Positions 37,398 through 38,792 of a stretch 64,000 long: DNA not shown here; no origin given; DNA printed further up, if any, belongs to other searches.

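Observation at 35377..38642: ParA-family ATPase with a C-terminal CBM48 glycogen-binding domain next to GH57 and a membrane CBM-like protein: candidate glycogen-granule positioning system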

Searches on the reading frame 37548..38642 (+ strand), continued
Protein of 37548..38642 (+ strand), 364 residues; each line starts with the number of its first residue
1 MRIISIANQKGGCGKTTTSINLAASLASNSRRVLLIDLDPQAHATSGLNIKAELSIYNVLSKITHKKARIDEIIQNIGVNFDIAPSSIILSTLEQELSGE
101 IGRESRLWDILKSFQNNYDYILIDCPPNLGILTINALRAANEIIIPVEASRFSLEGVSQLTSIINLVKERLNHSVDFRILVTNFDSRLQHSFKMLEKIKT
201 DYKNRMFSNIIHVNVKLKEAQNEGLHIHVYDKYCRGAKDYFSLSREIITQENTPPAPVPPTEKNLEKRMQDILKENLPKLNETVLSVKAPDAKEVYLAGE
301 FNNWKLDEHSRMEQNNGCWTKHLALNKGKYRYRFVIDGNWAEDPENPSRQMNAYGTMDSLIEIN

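Call 30: list_cluster_members(proteins=[P0242, P0244, P0248, P0256, P0266, P0280, P0292, P0315, P0328, P0354])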
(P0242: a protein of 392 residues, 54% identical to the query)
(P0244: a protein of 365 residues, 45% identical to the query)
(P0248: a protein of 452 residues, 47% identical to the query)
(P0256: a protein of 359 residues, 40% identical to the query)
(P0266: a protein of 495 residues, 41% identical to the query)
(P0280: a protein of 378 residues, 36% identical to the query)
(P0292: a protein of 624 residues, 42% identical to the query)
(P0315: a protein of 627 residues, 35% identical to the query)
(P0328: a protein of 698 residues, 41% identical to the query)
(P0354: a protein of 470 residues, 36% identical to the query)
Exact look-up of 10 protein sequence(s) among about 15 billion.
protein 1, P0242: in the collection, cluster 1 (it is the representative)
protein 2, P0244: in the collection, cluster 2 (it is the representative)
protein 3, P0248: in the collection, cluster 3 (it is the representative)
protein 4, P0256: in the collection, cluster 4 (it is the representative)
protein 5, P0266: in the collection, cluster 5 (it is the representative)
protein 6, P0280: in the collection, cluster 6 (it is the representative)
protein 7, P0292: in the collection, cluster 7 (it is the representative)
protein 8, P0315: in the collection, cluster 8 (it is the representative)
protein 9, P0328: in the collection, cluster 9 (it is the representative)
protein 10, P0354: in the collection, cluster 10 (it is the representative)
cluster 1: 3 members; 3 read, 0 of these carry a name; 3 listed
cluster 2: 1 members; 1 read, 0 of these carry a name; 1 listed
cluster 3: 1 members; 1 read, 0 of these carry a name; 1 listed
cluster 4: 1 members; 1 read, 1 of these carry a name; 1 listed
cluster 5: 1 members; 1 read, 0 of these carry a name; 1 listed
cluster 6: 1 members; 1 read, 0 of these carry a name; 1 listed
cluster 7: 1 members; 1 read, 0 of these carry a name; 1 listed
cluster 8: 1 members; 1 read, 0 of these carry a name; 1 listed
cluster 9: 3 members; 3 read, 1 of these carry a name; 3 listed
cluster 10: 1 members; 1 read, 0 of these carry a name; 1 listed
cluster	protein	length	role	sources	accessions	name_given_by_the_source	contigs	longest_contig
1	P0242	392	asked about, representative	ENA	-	-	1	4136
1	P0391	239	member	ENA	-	-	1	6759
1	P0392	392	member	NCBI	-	-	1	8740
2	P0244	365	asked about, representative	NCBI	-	-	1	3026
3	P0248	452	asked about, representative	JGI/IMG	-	-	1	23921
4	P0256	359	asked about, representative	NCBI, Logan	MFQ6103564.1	MAG: AAA family ATPase [Candidatus Glassbacteria bacterium]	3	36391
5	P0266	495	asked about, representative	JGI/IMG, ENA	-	-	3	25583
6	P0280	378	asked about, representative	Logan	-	-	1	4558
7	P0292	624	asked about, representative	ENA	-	-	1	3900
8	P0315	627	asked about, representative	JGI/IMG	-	-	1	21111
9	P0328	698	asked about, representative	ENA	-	-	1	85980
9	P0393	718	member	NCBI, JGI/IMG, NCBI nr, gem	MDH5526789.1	MAG: AAA family ATPase [Nitrospirota bacterium] | AAA family ATPase [Nitrospirota bacterium]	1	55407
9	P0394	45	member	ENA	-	-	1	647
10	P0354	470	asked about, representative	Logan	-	-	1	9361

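Call 37: find_related_loci(query=A2, collection=genome_contigs, flank=10000)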
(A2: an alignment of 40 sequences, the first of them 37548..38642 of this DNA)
Query A2 (364 aa) in genome_contigs; peptide patterns used: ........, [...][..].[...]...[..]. (x = any residue, [..] = any of these).
600 stretches matched a pattern (row limit reached: there are more); 593 encode a relative of the query (tblastn E <= 1e-3); the best 80 are kept; 80 distinct loci.
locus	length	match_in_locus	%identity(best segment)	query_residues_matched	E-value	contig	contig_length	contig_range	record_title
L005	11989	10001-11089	94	1-364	0e+0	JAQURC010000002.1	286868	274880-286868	MAG: Candidatus Omnitrophota bacterium isolate STD1_64 NODE_63_length_286868_cov_12.540903_Sandtown_D1, whole genome sho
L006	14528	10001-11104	83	1-364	0e+0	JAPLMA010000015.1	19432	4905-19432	MAG: Candidatus Omnitrophota bacterium isolate LacPavin_0920_WC70_MAG_40_20 LacPavin_0920_WC70_scaffold_481898, whole ge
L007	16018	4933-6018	76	1-363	0e+0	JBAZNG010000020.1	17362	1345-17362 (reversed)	MAG: Candidatus Omnitrophota bacterium isolate SO_2017_LW4_61 scaffold_6440_c1_LW137-91_2017, whole genome shotgun seque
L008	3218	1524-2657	76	1-363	0e+0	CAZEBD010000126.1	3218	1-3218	MAG TPA_asm: uncultured Planctomycetales bacterium isolate SRP192927_co7_238 genome assembly, contig: NODE_80505_length_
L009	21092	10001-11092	75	1-364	0e+0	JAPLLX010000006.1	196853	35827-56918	MAG: Candidatus Omnitrophota bacterium isolate LacPavin_0920_WC90_MAG_43_22 LacPavin_0920_WC90_scaffold_868978, whole ge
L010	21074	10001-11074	73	1-363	0e+0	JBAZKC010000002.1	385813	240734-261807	MAG: Candidatus Omnitrophota bacterium isolate SO_2017_LW4_134 scaffold_69_c1_LW137-91_2017, whole genome shotgun sequen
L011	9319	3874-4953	68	1-363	5e-175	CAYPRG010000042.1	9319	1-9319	MAG TPA_asm: uncultured Planctomycetales bacterium isolate SRP178699_co1_560 genome assembly, contig: NODE_10323_length_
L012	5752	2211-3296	69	1-363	8e-175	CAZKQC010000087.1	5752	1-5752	MAG TPA_asm: uncultured Planctomycetales bacterium isolate SRP098346_co1_321 genome assembly, contig: NODE_20460_length_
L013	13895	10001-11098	68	1-364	2e-171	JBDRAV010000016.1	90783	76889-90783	MAG: Candidatus Omnitrophota bacterium isolate MEGAHIT-group-1.1018 k141_3383292, whole genome shotgun sequence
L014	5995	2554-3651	68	1-363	6e-171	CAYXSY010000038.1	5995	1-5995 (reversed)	MAG TPA_asm: uncultured Planctomycetales bacterium isolate binchicken_co117_51 genome assembly, contig: NODE_22449_lengt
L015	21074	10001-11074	58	1-363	1e-141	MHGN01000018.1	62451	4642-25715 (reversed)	MAG: Omnitrophica WOR_2 bacterium RIFCSPHIGHO2_02_FULL_45_21 rifcsphigho2_02_scaffold_1576, whole genome shotgun sequenc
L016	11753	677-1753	55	1-363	5e-138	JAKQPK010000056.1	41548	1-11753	MAG: Candidatus Omnitrophota bacterium isolate USMO_maxbin.079 k141_1242533, whole genome shotgun sequence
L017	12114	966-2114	52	1-363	4e-134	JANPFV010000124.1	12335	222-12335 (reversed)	MAG: Candidatus Omnitrophota bacterium isolate VAR_69_metabat_93 VAR_69_k141_2328109, whole genome shotgun sequence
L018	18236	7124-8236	53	1-363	6e-133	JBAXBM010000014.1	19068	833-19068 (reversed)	MAG: Candidatus Omnitrophota bacterium isolate ELA167 MAG167_14, whole genome shotgun sequence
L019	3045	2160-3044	68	1-296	6e-138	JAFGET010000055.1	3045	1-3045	MAG: Candidatus Omnitrophota bacterium isolate Zod_Metabat.1253 k87_4415212, whole genome shotgun sequence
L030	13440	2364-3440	43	1-364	5e-95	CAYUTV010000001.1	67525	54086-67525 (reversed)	MAG TPA_asm: uncultured Planctomycetia bacterium isolate binchicken_co16_157 genome assembly, contig: NODE_708_length_67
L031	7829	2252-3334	41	1-364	3e-93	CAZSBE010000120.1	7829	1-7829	MAG TPA_asm: uncultured bacterium isolate binchicken_co129_897 genome assembly, contig: NODE_30813_length_7829_cov_4.088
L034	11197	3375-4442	42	1-364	3e-90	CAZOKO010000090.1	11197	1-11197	MAG TPA_asm: uncultured Thermodesulfobacteriota bacterium isolate binchicken_co141_568 genome assembly, contig: NODE_230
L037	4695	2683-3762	39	1-363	2e-89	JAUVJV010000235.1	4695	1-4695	MAG: Candidatus Eisenbacteria bacterium isolate CSMAG_463 CSMAG_463_k127_3323903_length_4695_cov_18.8656, whole genome s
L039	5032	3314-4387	42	1-363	2e-88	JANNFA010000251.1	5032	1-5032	MAG: Candidatus Omnitrophota bacterium isolate OTE_75_metabat_350 OTE_75_k141_643012, whole genome shotgun sequence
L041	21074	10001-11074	43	1-361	5e-97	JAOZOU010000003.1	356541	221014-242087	MAG: bacterium isolate GMC4.maxbin2.282 GMC4_3_length_356541_cov_24.993024, whole genome shotgun sequence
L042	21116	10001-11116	39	1-364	1e-86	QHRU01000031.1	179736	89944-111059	MAG: Candidatus Rokuibacteriota bacterium isolate AR7 14_0929_02_30cm_scaffold_5_curated, whole genome shotgun sequence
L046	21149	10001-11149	38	1-363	3e-84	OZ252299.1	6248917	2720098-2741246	MAG: Myxococcota bacterium isolate d096e52c-8650-4dc2-924d-61961b4435f2 genome assembly, chromosome: 1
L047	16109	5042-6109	41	1-363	7e-84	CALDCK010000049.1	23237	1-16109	MAG: uncultured bacterium isolate N4_Bin_METABAT__21_1 genome assembly, contig: c_000003477758, whole genome shotgun seq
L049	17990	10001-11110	42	1-363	5e-83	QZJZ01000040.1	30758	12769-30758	MAG: Candidatus Auribacter fodinae isolate SURF_26 Ga0104751_1002223, whole genome shotgun sequence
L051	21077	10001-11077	40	1-363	3e-83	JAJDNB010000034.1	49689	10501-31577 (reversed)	MAG: Deltaproteobacteria bacterium isolate ALJrbin.12 k141_5542909, whole genome shotgun sequence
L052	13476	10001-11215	37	1-363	1e-82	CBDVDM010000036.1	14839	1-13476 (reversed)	MAG TPA_asm: uncultured bacterium isolate SRR21487743_binner13_Refined_34 genome assembly, contig: ERZ25748485.886, whol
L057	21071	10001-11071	39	1-363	2e-81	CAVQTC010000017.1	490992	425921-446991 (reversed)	MAG: uncultured delta proteobacterium isolate MFD10007.bin.2.207 genome assembly, contig: contig_7513, whole genome shot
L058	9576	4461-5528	39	1-363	2e-81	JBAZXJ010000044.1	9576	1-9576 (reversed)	MAG: Candidatus Margulisiibacteriota bacterium isolate SO_2017_GW1_53 NODE_26707_length_9576_cov_0.864113_OW334_2017, wh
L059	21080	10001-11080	40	1-363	6e-81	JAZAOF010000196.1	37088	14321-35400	MAG: Myxococcota bacterium isolate XB_MAG98 DB_MAG98_0196, whole genome shotgun sequence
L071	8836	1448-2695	34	1-363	9e-79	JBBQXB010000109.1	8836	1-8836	MAG: Tepidisphaerales bacterium isolate Co_metawrap_2091 Cmw_2091_k141_7202902_length_8836_cov_12.0000, whole genome sho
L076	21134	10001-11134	37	1-363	4e-77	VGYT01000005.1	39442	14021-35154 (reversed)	MAG: Planctomycetota bacterium isolate M_DeepCast_400m_m2_048 M_DeepCast_400m_m2_048_Ga0194112_10001114, whole genome sh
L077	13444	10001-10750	50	1-251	5e-76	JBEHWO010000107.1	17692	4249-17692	MAG: Vulcanimicrobiota bacterium isolate ER2 k141_258139_length_17692_cov_8.9968, whole genome shotgun sequence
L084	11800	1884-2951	37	1-363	2e-72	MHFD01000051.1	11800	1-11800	MAG: Omnitrophica bacterium RBG_13_46_9 RBG_13_scaffold_3404, whole genome shotgun sequence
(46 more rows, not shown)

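Call 43: search_protein_families(library=pfam, proteins=[L041:11089-11949:+, L049:12165-12809:+, L046:6137-7558:-, L057:8607-9821:-, L030:1461-2336:+, L047:4345-4902:+, L071:2744-4240:+, L059:12584-13234:+, L034:4476-5462:+], max_evalue=0.01)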
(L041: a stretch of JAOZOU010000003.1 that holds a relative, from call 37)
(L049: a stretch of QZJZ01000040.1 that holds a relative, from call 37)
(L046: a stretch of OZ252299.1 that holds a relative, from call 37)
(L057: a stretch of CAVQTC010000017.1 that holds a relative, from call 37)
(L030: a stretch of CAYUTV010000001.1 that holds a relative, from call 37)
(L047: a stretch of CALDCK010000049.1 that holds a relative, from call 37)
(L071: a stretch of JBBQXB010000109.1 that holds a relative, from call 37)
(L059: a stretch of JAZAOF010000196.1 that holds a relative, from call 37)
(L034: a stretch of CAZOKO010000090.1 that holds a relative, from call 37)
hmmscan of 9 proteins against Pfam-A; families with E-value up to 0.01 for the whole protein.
L041:11089-11949:+ (286 aa): 4 families
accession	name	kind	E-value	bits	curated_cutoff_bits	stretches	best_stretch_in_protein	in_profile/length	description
PF01656.29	CbiA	-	7.1e-08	32.9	25.4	1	50-242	1-121/125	CobQ/CobB/MinD/ParA nucleotide binding domain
PF13614.12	AAA_31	-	5.7e-05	23.6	27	0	48-81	2-35/177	AAA domain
PF10609.15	ParA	-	9.4e-05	22.4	27.1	1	48-83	4-39/246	NUBPL iron-transfer P-loop NTPase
PF07015.17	VirC1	-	0.00064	19.6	24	1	48-86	2-40/231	VirC1 protein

L049:12165-12809:+ (214 aa): 0 families

L046:6137-7558:- (473 aa): 6 families
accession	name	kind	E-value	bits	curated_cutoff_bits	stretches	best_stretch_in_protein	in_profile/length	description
PF07728.20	AAA_5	-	3.6e-07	30.7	22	1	135-247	26-138/139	AAA domain (dynein-related subfamily)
PF01078.27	Mg_chelatase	-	1.7e-06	28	20.3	1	175-232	100-159/207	Magnesium chelatase, subunit ChlI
PF00158.32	Sigma54_activat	-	2.6e-05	24.4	20.2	1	174-231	86-143/168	Sigma-54 interaction domain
PF00493.29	MCM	-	9.2e-05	22.1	23.3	1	167-233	107-175/224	MCM P-loop domain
PF07726.17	AAA_3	-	0.00015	22.1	27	1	181-235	62-116/131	ATPase family associated with various cellular activities (AAA)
PF20030.5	bpMoxR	-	0.00075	19.1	27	0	54-92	18-56/205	MoxR domain in the MoxR-vWA-beta-propeller ternary systems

L057:8607-9821:- (404 aa): 4 families
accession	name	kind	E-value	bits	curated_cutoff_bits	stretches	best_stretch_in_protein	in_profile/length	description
PF03477.21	ATP-cone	-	6.5e-06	27.1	25.8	1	112-191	6-87/88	ATP cone domain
PF13191.12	AAA_16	-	0.00013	23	32.6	1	192-225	21-54/167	AAA ATPase domain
PF13671.12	AAA_33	-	0.00087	20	27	1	198-258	2-63/143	AAA domain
PF06414.18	Zeta_toxin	-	0.0053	16.7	22.3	1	189-220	10-41/199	Zeta toxin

L030:1461-2336:+ (291 aa): 1 family
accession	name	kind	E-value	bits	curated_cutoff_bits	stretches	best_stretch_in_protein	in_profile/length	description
PF21582.3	CBM30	-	0.0014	19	27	1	200-288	78-168/170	Carbohydrate binding domain 30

L047:4345-4902:+ (185 aa): 2 families
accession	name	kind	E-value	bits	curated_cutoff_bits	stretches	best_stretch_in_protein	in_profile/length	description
PF13411.12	MerR_1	-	9.7e-14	51.7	21.6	1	37-101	2-65/69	MerR HTH family regulatory protein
PF00376.29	MerR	-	4.2e-05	23.7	28.2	1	39-74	3-38/38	MerR family regulatory protein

L071:2744-4240:+ (498 aa): 0 families

L059:12584-13234:+ (216 aa): 2 families
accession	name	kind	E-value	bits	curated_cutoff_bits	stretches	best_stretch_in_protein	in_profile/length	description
PF04542.20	Sigma70_r2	-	1.7e-14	53.8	24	1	59-126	1-70/71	Sigma-70 region 2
PF08281.18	Sigma70_r4_2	-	2.4e-07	30.7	25.7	1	168-213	9-54/54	Sigma-70, region 4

L034:4476-5462:+ (328 aa): 4 families
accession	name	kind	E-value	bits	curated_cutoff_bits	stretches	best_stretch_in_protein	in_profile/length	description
PF10609.15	ParA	-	4.1e-10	40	27.1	1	61-115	4-58/246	NUBPL iron-transfer P-loop NTPase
PF13614.12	AAA_31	-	1.1e-09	38.9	27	1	61-204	2-153/177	AAA domain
PF01656.29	CbiA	-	1.5e-05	25.4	25.4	1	75-278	13-124/125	CobQ/CobB/MinD/ParA nucleotide binding domain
PF00142.24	Fer4_NifH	-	0.00018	21.5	25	0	62-133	2-78/271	4Fe-4S iron sulfur cluster binding proteins, NifH/frxC family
